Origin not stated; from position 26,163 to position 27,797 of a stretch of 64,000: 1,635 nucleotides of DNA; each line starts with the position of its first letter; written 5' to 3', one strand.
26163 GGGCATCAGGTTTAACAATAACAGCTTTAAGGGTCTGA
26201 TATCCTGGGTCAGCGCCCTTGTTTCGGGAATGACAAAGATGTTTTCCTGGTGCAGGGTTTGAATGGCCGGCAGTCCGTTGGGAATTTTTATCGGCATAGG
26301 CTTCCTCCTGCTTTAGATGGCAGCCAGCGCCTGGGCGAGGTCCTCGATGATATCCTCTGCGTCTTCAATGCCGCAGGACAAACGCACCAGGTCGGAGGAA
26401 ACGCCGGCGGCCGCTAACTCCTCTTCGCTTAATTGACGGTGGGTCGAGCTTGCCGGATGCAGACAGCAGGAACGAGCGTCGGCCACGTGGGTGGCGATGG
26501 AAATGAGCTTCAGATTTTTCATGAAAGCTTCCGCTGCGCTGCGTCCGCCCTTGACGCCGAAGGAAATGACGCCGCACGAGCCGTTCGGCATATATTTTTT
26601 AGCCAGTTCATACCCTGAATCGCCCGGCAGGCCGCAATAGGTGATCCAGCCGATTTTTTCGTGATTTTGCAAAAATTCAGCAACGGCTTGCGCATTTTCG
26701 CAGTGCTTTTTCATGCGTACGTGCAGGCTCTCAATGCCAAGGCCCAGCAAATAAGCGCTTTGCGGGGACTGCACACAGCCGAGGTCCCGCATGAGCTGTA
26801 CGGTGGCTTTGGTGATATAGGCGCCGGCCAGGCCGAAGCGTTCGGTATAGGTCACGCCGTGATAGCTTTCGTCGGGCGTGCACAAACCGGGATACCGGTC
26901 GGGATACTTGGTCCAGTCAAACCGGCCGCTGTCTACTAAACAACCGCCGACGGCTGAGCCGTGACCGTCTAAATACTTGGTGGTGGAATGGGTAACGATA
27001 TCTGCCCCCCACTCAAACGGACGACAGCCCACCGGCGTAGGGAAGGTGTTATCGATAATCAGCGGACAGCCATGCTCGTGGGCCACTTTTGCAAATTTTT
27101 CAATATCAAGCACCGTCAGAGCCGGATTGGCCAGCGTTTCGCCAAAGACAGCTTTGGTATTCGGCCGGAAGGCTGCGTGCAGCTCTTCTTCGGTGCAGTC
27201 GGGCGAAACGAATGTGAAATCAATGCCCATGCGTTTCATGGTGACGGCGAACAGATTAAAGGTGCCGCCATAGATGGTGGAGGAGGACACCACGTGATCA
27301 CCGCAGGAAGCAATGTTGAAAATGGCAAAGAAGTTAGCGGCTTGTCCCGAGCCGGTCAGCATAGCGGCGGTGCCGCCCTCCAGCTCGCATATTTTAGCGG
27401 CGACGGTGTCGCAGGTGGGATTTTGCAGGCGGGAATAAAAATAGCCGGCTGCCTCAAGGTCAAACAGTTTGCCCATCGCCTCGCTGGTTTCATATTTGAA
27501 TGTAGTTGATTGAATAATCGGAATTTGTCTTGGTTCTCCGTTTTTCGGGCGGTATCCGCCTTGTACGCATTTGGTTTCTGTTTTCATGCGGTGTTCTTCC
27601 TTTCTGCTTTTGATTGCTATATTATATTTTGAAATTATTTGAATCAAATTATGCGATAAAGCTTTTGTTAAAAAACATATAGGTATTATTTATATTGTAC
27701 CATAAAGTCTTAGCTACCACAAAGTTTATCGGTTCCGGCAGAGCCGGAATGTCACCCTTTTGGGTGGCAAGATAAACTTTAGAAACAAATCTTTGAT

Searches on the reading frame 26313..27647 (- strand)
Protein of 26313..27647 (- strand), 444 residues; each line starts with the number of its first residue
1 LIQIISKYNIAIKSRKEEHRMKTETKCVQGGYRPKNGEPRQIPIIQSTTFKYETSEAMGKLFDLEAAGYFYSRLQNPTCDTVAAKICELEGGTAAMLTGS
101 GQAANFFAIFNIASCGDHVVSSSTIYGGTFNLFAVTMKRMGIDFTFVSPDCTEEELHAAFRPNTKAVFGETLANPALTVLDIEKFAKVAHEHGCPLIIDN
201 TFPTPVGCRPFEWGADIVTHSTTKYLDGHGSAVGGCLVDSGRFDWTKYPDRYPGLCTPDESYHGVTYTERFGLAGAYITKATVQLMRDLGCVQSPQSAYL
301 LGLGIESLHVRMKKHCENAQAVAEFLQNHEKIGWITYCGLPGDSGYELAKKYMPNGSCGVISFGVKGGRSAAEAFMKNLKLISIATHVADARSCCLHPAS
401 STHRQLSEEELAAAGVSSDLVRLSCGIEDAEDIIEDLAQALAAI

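Call 76: search_protein_families(library=pfam, proteins=[window:26313-27647:-], max_evalue=0.001)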
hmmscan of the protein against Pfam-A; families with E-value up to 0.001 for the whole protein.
window:26313-27647:- (444 aa): 1 family
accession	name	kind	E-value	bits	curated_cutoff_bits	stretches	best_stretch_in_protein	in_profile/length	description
PF01053.26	Cys_Met_Meta_PP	-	1.8e-123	412.3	27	1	24-441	1-380/381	Cys/Met metabolism PLP-dependent enzyme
